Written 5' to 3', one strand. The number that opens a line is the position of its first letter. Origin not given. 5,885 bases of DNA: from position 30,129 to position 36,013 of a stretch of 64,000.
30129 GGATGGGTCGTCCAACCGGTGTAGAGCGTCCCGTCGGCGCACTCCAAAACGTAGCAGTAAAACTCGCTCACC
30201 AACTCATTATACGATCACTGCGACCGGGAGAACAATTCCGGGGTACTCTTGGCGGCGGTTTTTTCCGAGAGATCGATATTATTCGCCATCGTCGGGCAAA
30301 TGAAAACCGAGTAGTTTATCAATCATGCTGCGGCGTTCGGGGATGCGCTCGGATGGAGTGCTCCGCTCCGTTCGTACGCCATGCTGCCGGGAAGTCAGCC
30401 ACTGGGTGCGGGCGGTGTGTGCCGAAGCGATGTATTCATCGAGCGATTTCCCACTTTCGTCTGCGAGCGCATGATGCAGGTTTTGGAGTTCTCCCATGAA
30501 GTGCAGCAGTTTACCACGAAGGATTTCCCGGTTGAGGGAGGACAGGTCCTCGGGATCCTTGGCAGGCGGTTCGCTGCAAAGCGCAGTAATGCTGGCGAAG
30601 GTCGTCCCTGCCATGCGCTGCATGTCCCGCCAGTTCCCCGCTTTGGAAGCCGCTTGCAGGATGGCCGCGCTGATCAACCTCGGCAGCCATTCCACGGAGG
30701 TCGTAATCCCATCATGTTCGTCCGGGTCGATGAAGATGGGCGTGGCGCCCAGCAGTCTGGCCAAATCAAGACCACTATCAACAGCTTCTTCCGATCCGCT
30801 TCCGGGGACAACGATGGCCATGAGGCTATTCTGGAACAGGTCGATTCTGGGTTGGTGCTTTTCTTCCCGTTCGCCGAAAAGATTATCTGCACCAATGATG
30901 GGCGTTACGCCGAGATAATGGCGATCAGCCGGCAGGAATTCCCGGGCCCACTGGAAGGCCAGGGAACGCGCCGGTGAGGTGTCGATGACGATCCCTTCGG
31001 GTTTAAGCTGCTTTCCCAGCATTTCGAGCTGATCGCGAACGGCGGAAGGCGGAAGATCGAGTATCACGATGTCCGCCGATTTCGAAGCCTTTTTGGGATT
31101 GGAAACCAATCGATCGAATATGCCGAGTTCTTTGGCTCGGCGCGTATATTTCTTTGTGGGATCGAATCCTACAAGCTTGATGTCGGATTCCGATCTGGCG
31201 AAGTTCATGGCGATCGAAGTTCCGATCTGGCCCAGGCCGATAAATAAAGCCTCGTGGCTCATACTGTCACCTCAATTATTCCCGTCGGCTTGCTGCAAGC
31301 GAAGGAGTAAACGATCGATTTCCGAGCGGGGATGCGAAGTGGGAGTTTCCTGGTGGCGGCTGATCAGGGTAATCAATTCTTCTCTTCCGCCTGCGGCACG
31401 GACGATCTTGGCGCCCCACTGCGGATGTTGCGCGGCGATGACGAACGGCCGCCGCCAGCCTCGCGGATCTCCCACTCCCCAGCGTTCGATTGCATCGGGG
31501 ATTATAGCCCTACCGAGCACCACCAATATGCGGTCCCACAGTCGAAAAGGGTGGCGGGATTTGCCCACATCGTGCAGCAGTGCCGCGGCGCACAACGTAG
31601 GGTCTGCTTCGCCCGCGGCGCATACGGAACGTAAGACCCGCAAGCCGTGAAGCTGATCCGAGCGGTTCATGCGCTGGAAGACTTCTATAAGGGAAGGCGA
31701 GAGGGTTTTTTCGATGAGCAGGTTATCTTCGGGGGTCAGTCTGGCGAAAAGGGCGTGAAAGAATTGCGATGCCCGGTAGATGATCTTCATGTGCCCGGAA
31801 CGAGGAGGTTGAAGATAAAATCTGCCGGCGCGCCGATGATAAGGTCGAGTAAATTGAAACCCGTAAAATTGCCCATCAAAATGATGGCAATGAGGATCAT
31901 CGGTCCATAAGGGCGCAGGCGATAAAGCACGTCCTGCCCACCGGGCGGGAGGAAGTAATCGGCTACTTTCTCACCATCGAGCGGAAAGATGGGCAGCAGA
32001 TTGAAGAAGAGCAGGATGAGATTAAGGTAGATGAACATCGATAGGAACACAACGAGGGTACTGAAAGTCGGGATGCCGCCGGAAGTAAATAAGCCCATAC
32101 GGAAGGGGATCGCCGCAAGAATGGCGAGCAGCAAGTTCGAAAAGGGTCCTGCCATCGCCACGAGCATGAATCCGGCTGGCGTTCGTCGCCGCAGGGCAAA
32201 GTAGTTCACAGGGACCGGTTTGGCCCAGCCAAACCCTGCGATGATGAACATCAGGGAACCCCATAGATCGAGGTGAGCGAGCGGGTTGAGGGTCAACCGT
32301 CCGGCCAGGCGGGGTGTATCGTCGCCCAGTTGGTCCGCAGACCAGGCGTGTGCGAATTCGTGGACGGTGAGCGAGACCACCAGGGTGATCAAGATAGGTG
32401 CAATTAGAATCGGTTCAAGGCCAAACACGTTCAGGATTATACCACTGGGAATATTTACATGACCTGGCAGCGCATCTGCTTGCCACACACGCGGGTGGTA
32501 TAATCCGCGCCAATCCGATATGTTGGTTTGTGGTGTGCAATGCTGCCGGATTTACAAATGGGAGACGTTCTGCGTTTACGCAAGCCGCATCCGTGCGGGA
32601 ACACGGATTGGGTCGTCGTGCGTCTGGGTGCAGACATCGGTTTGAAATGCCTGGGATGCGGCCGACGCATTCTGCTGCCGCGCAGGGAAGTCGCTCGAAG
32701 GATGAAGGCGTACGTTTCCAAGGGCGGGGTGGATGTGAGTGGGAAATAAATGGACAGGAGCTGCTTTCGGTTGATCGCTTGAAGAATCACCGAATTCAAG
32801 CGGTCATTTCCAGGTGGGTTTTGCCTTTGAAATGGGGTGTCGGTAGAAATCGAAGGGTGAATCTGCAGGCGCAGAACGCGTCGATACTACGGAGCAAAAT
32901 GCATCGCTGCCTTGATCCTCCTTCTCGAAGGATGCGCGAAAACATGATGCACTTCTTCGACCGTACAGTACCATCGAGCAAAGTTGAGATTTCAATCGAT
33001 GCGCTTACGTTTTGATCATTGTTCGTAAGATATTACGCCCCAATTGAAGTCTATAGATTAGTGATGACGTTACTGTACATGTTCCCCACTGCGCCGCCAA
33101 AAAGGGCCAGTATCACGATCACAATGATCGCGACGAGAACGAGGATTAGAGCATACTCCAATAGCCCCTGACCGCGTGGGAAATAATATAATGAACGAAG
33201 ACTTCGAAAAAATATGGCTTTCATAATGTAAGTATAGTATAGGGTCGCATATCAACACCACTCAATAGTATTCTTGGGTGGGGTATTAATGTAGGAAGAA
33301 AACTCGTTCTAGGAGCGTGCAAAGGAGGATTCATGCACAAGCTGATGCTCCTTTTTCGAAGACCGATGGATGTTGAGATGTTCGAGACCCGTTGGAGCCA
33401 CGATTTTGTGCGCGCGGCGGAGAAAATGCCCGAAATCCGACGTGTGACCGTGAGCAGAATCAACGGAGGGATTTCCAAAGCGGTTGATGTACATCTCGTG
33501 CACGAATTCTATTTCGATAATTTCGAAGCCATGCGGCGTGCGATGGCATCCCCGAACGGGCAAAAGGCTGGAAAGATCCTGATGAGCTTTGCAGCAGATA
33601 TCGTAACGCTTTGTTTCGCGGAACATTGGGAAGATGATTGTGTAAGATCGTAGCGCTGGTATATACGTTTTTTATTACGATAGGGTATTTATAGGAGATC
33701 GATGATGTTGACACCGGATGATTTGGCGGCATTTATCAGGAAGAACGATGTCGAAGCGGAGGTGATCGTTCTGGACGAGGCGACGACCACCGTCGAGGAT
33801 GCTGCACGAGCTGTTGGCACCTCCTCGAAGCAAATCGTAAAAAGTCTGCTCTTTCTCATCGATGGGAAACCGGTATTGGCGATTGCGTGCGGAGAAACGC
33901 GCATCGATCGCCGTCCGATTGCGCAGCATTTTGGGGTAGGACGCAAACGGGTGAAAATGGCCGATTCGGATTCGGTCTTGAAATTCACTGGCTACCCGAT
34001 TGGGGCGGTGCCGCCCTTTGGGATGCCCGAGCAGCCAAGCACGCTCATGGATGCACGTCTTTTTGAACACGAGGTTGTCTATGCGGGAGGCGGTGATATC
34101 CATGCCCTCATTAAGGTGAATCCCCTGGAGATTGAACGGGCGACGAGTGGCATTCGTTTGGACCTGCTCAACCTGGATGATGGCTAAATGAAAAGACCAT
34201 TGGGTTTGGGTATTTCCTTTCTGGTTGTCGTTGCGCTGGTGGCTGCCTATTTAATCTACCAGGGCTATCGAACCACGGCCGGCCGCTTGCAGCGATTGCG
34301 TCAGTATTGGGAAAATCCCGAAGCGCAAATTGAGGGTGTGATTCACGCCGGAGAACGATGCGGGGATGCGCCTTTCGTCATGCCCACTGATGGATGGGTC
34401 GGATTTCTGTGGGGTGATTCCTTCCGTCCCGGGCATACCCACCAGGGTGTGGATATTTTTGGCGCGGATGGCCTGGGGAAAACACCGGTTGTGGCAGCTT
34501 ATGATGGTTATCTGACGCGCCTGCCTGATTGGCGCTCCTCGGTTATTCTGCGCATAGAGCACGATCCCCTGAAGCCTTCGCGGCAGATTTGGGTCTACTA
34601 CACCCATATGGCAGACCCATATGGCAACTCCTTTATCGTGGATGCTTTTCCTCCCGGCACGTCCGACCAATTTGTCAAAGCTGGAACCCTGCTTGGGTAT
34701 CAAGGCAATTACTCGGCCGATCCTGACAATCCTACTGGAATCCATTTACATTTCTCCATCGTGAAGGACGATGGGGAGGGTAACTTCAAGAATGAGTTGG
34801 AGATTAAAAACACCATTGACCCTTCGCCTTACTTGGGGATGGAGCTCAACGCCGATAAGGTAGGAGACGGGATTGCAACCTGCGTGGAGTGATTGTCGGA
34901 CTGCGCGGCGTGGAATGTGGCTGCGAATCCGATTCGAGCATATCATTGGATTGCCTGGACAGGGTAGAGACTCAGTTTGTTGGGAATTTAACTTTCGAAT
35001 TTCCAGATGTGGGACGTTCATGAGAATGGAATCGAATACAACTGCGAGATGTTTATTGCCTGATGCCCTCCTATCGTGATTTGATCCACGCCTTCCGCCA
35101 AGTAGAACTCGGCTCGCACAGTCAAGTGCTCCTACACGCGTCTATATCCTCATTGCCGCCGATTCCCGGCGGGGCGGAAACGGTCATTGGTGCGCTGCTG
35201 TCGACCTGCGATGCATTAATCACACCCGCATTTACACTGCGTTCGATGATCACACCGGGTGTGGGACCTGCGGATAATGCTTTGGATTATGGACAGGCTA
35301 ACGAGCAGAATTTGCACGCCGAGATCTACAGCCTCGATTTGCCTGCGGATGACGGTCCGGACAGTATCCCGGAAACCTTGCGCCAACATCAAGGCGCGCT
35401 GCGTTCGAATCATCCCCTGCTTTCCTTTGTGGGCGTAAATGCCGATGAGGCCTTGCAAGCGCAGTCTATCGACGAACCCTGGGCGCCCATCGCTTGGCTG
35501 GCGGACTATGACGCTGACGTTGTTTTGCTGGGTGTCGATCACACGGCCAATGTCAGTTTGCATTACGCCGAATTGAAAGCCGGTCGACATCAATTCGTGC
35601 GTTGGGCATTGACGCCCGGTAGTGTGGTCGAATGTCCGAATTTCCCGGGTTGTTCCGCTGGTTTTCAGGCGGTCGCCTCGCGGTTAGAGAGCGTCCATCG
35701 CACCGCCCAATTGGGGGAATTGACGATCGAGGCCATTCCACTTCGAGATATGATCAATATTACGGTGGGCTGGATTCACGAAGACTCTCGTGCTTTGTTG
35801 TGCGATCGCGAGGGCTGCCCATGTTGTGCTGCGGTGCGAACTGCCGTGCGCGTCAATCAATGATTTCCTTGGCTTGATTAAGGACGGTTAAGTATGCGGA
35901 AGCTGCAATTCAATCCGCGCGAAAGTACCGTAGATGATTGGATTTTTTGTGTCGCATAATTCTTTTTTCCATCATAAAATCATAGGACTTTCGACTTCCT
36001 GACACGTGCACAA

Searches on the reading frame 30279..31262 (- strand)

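Call 38: search_protein_families(library=pfam, proteins=[window:30279-31262:-], max_evalue=0.0001)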
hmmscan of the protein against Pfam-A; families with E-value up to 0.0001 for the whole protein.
window:30279-31262:- (327 aa): 4 families
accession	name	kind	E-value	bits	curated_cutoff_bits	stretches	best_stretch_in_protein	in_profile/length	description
PF02153.23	PDH_N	-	2.8e-10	40.3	26.5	1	23-127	7-109/154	Prephenate dehydrogenase, nucleotide-binding domain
PF03807.23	F420_oxidored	-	2.5e-09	38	21.6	1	7-96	4-92/94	NADP oxidoreductase coenzyme F420-dependent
PF03446.21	NAD_binding_2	-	2e-07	31.6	21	1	7-99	4-96/161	NAD binding domain of 6-phosphogluconate dehydrogenase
PF20463.3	PDH_C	-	3.9e-07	30.8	22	1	179-278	1-100/102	Prephenate dehydrogenase, dimerization domain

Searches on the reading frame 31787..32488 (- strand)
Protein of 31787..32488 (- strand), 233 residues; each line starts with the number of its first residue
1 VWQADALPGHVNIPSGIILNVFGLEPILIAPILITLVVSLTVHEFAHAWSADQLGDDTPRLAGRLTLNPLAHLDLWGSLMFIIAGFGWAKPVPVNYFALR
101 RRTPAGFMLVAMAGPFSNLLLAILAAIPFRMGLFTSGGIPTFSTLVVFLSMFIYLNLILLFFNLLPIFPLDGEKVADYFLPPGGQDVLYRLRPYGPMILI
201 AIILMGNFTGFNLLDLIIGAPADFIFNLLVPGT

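Call 38: search_protein_families(library=pfam, proteins=[window:31787-32488:-], max_evalue=0.0001)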
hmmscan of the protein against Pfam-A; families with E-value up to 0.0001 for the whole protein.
window:31787-32488:- (233 aa): 1 family
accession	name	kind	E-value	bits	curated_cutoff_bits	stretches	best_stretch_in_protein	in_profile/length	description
PF02163.28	Peptidase_M50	-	5e-12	46.1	27.2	2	143-180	157-194/221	Peptidase family M50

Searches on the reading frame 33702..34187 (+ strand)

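Call 85: search_protein_families(library=pfam, proteins=[window:33702-34187:+], max_evalue=0.001)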
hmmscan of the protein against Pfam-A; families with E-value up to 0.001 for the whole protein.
window:33702-34187:+ (161 aa): 1 family
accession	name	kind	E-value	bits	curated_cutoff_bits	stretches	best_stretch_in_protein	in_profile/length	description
PF04073.20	tRNA_edit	-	3.1e-26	92.3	25.5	1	26-146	2-122/123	Aminoacyl-tRNA editing domain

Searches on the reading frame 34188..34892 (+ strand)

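Call 38: search_protein_families(library=pfam, proteins=[window:34188-34892:+], max_evalue=0.0001)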
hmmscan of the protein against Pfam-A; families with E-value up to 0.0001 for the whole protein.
window:34188-34892:+ (234 aa): 1 family
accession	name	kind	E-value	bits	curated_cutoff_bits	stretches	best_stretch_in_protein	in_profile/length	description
PF01551.29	Peptidase_M23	-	1.8e-06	28.5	28.7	1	84-195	2-91/96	Peptidase family M23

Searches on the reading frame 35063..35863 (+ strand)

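Call 7: search_protein_families(library=pfam, proteins=[window:35063-35863:+], max_evalue=0.01)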
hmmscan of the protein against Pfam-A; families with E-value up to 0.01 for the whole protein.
window:35063-35863:+ (266 aa): 1 family
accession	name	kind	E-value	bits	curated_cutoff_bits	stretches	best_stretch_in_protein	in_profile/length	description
PF02522.19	Antibiotic_NAT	-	1.6e-25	90.5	25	1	23-238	1-231/232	Aminoglycoside 3-N-acetyltransferase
